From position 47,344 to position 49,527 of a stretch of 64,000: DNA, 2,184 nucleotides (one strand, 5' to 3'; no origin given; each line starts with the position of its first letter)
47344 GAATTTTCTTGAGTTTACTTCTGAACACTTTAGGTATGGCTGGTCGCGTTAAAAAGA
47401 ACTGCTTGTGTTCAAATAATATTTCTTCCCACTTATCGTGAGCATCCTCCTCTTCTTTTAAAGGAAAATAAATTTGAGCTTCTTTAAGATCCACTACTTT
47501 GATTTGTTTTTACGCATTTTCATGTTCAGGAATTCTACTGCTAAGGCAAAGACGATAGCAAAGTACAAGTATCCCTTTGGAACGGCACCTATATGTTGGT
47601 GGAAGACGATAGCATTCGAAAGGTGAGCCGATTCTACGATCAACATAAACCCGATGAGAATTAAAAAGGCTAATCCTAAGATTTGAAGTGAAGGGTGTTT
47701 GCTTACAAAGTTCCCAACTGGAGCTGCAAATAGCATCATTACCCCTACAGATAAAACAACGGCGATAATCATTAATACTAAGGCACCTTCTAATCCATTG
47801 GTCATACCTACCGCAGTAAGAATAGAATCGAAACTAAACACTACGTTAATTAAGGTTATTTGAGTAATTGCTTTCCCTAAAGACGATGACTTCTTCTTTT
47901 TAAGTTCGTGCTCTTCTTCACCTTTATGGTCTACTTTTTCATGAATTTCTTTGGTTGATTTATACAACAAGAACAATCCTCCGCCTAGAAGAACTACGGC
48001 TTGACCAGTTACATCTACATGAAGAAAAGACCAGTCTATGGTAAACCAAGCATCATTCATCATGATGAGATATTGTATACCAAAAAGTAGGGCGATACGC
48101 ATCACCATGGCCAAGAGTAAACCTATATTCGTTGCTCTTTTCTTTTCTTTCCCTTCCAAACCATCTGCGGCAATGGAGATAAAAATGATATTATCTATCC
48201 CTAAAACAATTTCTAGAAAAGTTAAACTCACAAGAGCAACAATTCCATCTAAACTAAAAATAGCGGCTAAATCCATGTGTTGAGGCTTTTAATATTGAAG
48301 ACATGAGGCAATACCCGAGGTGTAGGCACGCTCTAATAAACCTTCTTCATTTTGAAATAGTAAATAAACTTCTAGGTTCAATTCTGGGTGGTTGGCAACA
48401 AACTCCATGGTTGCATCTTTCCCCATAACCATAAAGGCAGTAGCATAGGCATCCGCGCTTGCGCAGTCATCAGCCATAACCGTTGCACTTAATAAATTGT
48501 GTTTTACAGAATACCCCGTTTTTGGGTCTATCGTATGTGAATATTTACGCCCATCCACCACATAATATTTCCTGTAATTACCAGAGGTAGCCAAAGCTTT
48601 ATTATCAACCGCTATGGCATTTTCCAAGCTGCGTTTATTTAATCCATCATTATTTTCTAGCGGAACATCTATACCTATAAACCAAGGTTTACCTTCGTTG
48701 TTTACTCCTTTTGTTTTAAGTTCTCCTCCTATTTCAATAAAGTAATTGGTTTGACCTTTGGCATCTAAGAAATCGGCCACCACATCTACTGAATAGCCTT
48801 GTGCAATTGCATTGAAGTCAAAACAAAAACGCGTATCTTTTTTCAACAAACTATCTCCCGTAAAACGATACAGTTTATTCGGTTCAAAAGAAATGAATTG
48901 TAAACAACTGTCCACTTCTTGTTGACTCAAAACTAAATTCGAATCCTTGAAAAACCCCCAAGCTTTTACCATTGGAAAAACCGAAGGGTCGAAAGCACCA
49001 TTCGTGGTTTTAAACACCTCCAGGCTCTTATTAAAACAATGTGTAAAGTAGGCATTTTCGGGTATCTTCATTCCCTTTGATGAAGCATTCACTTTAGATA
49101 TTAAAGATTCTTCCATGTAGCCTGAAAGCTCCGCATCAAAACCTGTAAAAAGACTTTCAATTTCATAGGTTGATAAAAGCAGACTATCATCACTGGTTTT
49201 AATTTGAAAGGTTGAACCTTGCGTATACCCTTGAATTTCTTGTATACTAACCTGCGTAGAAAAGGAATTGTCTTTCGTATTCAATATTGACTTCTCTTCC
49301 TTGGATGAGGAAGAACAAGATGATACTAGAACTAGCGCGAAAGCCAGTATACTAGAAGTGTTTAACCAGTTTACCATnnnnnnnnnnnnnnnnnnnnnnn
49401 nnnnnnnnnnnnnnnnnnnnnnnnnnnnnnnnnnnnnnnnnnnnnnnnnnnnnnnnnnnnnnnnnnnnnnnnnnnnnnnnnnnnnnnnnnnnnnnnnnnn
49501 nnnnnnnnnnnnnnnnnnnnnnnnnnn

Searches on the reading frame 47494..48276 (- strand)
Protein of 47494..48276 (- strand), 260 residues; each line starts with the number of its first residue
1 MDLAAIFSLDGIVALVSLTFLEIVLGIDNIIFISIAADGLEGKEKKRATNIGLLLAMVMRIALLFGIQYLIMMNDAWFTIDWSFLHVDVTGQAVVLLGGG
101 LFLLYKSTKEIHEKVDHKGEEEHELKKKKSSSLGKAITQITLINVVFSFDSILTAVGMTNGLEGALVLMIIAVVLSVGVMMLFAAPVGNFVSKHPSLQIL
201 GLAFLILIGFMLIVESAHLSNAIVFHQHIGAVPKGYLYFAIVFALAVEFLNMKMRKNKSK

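Call 81: search_protein_families(library=pfam, proteins=[window:47494-48276:-], max_evalue=0.001)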
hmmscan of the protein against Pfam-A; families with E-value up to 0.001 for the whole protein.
window:47494-48276:- (260 aa): 1 family
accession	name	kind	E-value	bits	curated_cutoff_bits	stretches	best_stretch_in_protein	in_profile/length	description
PF03741.22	TerC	-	8e-44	149.9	27.8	1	17-215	2-177/178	Integral membrane protein TerC family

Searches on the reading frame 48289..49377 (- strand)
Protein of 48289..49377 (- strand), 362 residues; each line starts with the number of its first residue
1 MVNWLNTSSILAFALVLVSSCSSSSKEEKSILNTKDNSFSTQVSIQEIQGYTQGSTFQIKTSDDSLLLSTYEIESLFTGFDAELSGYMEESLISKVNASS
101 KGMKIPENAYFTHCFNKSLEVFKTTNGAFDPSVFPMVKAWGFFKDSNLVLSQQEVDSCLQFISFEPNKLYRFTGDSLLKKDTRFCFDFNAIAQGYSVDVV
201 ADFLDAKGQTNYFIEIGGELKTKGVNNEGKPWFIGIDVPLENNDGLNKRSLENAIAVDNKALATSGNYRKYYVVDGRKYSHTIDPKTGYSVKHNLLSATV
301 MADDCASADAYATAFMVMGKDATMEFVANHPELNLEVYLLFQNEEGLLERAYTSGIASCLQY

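Call 81: search_protein_families(library=pfam, proteins=[window:48289-49377:-], max_evalue=0.001)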
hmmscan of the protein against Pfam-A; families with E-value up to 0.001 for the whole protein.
window:48289-49377:- (362 aa): 1 family
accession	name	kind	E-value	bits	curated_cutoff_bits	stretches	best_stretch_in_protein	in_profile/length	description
PF02424.20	ApbE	-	1.2e-70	238.5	25.6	1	54-332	2-260/266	ApbE family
